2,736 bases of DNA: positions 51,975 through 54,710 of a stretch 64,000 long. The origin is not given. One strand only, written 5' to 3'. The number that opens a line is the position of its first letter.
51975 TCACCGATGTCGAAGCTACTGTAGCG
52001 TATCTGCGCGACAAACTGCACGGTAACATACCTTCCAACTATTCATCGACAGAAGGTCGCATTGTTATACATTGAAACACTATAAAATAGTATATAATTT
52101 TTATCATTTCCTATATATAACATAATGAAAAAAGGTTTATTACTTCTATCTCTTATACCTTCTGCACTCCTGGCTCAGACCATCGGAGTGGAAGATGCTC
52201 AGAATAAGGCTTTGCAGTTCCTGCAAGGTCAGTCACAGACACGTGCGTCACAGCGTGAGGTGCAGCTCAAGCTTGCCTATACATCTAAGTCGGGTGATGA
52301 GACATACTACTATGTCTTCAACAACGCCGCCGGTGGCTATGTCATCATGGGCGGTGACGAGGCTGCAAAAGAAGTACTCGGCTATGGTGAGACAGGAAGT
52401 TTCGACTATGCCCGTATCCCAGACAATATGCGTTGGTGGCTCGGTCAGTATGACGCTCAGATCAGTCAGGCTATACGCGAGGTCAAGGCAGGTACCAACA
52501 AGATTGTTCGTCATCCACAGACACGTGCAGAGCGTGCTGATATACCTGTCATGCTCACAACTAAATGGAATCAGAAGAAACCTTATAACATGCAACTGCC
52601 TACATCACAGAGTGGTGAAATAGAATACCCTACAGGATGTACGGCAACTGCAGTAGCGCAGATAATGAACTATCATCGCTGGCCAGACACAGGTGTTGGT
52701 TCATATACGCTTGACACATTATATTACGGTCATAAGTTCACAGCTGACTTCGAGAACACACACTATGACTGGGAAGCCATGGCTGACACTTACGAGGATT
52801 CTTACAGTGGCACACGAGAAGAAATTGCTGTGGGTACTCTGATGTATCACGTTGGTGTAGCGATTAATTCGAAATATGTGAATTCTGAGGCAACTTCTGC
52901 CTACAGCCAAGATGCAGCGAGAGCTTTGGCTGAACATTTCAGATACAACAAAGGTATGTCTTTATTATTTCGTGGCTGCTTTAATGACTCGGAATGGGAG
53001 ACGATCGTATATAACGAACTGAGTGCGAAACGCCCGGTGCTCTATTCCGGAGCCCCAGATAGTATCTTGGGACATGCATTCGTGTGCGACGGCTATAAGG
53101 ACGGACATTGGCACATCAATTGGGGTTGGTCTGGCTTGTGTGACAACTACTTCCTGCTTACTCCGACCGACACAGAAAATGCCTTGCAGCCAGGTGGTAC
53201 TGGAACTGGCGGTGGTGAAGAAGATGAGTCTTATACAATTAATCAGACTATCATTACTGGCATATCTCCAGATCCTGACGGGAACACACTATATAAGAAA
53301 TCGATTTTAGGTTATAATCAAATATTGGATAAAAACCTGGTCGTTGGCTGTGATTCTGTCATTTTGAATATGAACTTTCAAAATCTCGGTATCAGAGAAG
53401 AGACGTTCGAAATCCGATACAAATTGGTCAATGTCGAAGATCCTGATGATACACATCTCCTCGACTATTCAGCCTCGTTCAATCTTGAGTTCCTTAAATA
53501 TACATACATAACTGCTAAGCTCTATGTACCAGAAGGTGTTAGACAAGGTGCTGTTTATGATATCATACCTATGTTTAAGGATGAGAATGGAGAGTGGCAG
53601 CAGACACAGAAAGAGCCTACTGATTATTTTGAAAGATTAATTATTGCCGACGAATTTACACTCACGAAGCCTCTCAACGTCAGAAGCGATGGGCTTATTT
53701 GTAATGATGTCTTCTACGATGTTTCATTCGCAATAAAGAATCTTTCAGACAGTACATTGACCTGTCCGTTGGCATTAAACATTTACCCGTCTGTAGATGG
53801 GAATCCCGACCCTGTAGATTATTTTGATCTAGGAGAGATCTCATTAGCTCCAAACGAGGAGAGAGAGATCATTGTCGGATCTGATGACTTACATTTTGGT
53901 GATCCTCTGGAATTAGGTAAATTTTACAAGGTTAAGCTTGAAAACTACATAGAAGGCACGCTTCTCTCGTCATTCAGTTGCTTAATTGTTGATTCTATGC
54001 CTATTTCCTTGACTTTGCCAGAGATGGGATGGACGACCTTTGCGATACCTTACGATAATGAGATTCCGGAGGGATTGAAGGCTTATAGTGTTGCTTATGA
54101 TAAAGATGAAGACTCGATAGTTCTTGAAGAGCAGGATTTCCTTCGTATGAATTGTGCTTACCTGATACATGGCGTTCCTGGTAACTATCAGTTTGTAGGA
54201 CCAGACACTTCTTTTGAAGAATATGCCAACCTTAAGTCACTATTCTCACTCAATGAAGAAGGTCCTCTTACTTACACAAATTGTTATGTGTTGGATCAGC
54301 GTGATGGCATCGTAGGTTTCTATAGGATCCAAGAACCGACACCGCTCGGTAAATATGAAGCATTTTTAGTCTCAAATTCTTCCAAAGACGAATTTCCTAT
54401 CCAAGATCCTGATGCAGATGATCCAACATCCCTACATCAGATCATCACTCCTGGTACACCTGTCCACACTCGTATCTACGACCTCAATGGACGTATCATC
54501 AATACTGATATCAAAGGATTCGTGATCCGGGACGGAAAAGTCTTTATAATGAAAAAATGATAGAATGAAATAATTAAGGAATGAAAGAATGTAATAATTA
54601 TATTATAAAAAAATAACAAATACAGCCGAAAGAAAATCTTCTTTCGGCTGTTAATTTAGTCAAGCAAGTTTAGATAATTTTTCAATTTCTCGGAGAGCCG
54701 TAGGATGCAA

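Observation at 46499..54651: Repeated cassette of small lipoprotein, (5'-nucleotidase lipoprotein) and C10 streptopain-like protease with a T9SS tail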

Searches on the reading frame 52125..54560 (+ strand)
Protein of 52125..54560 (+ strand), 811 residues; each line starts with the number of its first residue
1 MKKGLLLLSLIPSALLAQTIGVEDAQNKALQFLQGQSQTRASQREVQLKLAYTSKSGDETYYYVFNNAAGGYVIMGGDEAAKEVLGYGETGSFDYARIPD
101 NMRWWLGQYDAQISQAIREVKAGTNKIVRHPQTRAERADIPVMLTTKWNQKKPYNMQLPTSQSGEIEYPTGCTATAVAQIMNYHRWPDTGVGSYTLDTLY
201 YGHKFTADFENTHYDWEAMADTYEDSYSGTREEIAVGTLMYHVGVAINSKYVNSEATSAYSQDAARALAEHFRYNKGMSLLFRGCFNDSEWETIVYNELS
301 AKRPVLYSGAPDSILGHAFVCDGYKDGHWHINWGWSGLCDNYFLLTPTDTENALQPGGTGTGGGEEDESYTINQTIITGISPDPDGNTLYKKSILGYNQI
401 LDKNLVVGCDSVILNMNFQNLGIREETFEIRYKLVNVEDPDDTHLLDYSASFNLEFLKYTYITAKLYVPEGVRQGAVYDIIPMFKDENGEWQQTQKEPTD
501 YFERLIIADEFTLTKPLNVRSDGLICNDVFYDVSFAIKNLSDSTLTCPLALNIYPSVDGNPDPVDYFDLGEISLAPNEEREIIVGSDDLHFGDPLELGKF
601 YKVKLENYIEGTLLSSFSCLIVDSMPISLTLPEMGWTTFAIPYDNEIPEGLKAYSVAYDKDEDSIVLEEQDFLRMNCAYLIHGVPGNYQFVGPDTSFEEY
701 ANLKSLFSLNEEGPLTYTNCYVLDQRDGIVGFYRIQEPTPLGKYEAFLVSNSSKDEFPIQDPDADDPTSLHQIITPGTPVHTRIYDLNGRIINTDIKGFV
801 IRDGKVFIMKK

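Call 8: search_protein_families(library=pfam, proteins=[window:52125-54560:+], max_evalue=0.01)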
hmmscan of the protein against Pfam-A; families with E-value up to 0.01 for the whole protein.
window:52125-54560:+ (811 aa): 3 families
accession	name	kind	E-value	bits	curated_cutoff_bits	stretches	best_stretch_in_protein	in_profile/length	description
PF01640.23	Peptidase_C10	-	3e-61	207.5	26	1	148-343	1-194/194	Peptidase C10 family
PF13734.11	Inhibitor_I69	-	1.8e-24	86.5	25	1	17-113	1-98/98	Spi protease inhibitor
PF13529.12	Peptidase_C39_2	-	0.0033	18.4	24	0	157-328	8-134/143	Peptidase_C39 like family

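Call 16: search_protein_families(library=ncbifam, proteins=[window:52125-54560:+], max_evalue=0.1)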
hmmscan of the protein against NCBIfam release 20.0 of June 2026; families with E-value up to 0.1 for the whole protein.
window:52125-54560:+ (811 aa): 0 families

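Call 54: find_homologous_proteins(query=window:52125-54557:+, max_evalue=1e-10)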
Query window:52125-54557:+ (811 aa): 2355 proteins with E <= 1e-10 among 8000 candidates; the best 120 are listed.
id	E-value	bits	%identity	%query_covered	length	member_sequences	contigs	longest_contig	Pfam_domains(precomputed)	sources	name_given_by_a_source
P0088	0.0e+0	1899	100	100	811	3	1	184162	PF01640.24,PF13734.12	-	-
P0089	0.0e+0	1717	90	100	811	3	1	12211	PF01640.24,PF13734.12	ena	-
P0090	0.0e+0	1433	78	100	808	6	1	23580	PF01640.24,PF13734.12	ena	-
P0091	0.0e+0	1425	77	100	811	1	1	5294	PF01640.24,PF13734.12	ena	-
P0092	0.0e+0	1335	72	100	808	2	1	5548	PF01640.24,PF13734.12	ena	-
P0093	0.0e+0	1270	69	100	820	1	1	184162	PF01640.24,PF13734.12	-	-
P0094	0.0e+0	1269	68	100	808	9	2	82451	PF01640.24,PF13734.12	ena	-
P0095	0.0e+0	1268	67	100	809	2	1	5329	PF01640.24,PF13734.12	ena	-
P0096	0.0e+0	1186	66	100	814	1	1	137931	PF01640.24,PF13734.12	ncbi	-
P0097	0.0e+0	1176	65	100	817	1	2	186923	PF01640.24,PF13734.12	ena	-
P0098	0.0e+0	1164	64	100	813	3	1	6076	PF01640.24,PF13734.12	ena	-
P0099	0.0e+0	1161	64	100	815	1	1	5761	PF01640.24,PF13734.12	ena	-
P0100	0.0e+0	1092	62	100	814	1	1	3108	PF01640.24,PF13734.12,PF13529.14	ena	-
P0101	0.0e+0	1048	63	92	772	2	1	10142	PF01640.24,PF13734.12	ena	-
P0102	9.8e-284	962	55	99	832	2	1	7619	PF01640.24,PF13734.12,PF13529.14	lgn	-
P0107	8.3e-192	658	42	100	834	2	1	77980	PF01640.24,PF13734.12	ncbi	-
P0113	7.6e-158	545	37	98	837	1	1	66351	PF01640.24,PF13734.12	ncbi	-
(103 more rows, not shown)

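Call 57: search_solved_structures(query=window:52125-54557:+, max_evalue=0.001, show_alignments=2)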
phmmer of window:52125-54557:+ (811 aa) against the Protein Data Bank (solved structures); distinct sequences matched with E-value up to 0.001: 8.
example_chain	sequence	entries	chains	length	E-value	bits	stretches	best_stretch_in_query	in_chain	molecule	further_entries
3bb7_A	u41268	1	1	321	5.4e-50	173.6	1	61-346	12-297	interpain A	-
1pvj_A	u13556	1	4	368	1.9e-49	171.7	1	23-382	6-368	pyrogenic exotoxin B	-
6ukd_A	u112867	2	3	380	3.8e-48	167.4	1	23-382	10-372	Streptopain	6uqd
1dki_A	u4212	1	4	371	2e-47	165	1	23-381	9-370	PYROGENIC EXOTOXIN B ZYMOGEN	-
3bba_A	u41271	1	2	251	2e-42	148.5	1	133-346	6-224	interpain A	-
4d8b_A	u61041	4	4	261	1.2e-35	126.1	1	148-382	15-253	Streptopain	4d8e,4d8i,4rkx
2uzj_A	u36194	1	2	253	1.5e-35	125.7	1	148-381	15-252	STREPTOPAIN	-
2jtc_A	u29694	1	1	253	6.6e-35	123.7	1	148-381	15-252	Streptopain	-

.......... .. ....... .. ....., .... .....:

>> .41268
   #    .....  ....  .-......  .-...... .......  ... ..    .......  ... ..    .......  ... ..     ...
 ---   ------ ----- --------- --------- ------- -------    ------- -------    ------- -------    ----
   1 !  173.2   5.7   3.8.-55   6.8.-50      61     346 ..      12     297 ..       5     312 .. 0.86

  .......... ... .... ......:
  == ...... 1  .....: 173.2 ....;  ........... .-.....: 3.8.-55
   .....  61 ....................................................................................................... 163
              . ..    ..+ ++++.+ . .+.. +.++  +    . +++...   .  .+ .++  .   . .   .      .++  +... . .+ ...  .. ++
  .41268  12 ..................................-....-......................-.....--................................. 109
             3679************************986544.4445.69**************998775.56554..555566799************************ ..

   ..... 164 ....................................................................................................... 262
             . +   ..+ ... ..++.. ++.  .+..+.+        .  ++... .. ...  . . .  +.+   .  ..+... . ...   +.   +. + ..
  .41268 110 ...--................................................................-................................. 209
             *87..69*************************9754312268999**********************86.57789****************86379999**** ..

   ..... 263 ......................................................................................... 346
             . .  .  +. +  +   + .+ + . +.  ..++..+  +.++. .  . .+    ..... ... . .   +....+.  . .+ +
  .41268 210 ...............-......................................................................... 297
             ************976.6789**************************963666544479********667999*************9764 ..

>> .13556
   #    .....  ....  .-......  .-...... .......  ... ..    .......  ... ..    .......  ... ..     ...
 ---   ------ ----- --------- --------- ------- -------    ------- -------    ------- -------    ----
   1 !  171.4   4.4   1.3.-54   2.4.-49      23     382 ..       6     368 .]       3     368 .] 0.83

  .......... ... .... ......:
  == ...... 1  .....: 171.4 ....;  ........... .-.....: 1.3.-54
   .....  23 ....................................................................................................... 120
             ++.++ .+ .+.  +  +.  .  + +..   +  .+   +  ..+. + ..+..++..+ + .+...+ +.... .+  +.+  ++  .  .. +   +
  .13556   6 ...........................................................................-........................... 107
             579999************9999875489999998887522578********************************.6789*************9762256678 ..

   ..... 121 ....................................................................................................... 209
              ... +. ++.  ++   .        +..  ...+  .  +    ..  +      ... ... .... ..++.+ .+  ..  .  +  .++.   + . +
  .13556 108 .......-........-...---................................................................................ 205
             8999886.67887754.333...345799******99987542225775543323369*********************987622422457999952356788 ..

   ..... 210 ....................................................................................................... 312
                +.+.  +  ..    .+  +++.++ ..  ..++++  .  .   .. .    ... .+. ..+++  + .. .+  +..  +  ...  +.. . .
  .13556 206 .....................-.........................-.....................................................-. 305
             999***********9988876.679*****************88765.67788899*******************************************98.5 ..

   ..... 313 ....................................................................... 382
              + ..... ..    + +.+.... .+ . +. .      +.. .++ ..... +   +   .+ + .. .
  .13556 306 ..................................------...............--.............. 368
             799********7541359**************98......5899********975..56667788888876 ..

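Call 58: find_encoding_contigs(protein=P0096, flank=10000, max_places=2)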
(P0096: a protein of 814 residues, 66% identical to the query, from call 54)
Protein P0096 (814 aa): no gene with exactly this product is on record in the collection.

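Call 59: find_encoding_contigs(protein=P0107, flank=8000, max_places=2)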
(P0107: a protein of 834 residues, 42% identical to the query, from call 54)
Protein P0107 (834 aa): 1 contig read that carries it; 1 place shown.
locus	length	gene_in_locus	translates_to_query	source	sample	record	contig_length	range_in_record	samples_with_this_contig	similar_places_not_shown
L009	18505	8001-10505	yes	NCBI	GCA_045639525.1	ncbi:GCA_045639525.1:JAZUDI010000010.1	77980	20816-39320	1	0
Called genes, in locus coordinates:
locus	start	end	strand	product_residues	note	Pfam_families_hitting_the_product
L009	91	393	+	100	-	PF00216:Bac_DNA_binding, PF18291:HU-HIG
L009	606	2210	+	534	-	PF10150:RNase_E_G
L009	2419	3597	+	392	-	PF13173:AAA_14, PF13635:DUF4143 (weak)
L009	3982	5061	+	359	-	PF13651:EcoRI_methylase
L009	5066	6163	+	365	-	PF03235:GmrSD_N, PF01844:HNH, PF14279:HNH_5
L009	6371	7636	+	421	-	PF13173:AAA_14, PF13635:DUF4143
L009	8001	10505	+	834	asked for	PF13734:Inhibitor_I69, PF01640:Peptidase_C10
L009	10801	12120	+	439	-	PF13173:AAA_14, PF13635:DUF4143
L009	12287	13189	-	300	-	PF00892:EamA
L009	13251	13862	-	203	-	PF01300:Sua5_yciO_yrdC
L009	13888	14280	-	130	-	PF03061:4HBT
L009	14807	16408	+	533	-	PF01293:PEPCK_ATP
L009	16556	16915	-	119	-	PF02152:FolB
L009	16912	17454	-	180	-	PF03602:Cons_hypoth95, PF05175:MTS, PF02086:MethyltransfD12 (faint), PF02475:TRM5-TYW2_MTfase (weak), PF09445:Methyltransf_15 (weak), PF13847:Methyltransf_31 (weak)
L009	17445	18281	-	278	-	PF12864:DUF3822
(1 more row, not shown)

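Call 60: find_encoding_contigs(protein=P0113, flank=8000, max_places=2)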
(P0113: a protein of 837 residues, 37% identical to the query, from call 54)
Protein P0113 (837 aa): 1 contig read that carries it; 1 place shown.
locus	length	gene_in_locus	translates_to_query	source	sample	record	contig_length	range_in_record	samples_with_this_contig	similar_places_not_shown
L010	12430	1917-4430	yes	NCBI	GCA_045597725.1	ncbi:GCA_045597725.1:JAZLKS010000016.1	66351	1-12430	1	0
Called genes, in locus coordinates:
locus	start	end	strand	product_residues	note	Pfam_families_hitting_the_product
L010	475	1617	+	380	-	PF17996:CE2_N, PF00657:Lipase_GDSL, PF13472:Lipase_GDSL_2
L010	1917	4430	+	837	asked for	PF13734:Inhibitor_I69, PF01640:Peptidase_C10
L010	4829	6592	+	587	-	PF13505:OMP_b-brl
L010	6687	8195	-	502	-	-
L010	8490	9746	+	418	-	PF17116:T9SS_plug_1st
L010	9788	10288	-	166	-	PF00912:Transgly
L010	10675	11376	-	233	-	PF13441:Gly-zipper_YMGG, PF05433:Rick_17kDa_Anti (weak), PF13488:Gly-zipper_Omp, PF00691:OmpA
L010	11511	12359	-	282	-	PF01032:FecCD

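Call 77: find_encoding_contigs(protein=P0094, flank=10000, max_places=2)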
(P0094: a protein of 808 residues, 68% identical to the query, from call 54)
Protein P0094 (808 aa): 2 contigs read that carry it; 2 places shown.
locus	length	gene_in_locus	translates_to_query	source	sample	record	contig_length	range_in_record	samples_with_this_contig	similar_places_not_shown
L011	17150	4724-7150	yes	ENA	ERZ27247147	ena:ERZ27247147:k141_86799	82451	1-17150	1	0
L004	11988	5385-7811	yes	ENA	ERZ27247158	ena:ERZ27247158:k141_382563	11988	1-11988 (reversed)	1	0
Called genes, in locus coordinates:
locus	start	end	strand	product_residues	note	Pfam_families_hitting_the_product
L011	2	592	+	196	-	?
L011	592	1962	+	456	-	PF03415:Peptidase_C11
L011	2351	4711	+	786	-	PF13734:Inhibitor_I69, PF01640:Peptidase_C10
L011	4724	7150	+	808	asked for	PF13734:Inhibitor_I69, PF01640:Peptidase_C10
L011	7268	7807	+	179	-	-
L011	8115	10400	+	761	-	-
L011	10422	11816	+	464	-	-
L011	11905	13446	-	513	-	-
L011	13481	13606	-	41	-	-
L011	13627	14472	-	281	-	-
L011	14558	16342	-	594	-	PF12833:HTH_18, PF00165:HTH_AraC (weak)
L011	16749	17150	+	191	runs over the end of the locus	-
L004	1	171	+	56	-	?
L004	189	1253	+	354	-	-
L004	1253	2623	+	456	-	PF03415:Peptidase_C11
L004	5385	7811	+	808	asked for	PF13734:Inhibitor_I69, PF01640:Peptidase_C10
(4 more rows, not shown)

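Call 78: find_encoding_contigs(protein=P0089, flank=10000, max_places=2)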
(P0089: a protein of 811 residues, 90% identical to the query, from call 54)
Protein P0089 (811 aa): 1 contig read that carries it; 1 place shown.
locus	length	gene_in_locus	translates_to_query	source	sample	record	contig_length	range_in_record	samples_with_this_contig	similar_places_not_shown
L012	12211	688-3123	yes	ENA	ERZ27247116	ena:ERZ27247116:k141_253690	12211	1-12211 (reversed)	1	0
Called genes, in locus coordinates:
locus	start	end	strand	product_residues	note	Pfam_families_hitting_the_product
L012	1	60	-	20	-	?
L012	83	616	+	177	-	-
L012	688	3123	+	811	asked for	PF13734:Inhibitor_I69, PF01640:Peptidase_C10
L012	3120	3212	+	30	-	-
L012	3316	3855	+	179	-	-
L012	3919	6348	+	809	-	PF13734:Inhibitor_I69, PF01640:Peptidase_C10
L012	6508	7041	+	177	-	-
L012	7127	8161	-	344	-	PF02661:Fic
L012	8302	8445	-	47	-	-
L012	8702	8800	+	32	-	-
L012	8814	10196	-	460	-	PF03553:Na_H_antiporter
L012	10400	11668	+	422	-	PF02666:PS_Dcarbxylase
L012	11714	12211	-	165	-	?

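Call 92: search_protein_families(library=pfam, proteins=[L011:14558-16342:-, L011:8115-10400:+, L011:10422-11816:+, L011:11905-13446:-, L011:13627-14472:-, L011:16749-17150:+], max_evalue=0.01)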
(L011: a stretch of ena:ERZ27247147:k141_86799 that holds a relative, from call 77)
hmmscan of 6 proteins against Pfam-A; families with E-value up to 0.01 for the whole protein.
L011:14558-16342:- (594 aa): 3 families
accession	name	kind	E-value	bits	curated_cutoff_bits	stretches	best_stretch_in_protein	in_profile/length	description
PF12833.13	HTH_18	-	2.3e-13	50.7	33.6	1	509-588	1-79/80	Helix-turn-helix domain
PF00165.29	HTH_AraC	-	5.5e-07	30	26.6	1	555-586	10-40/42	Bacterial regulatory helix-turn-helix proteins, AraC family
PF13424.12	TPR_12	-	0.0013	19.3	30.1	1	155-215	3-62/77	Tetratricopeptide repeat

L011:8115-10400:+ (761 aa): 0 families

L011:10422-11816:+ (464 aa): 0 families

L011:11905-13446:- (513 aa): 1 family
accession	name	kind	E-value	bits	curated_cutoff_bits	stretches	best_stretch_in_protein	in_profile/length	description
PF09603.15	Fib_succ_major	-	0.0012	19.6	33.9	1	375-476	74-166/187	Fibrobacter succinogenes major domain (Fib_succ_major)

L011:13627-14472:- (281 aa): 0 families

L011:16749-17150:+ (134 aa): 1 family
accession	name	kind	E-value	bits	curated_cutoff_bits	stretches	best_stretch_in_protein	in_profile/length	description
PF13505.12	OMP_b-brl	-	1.9e-07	31.9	28.7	1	7-127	1-120/175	Outer membrane protein beta-barrel domain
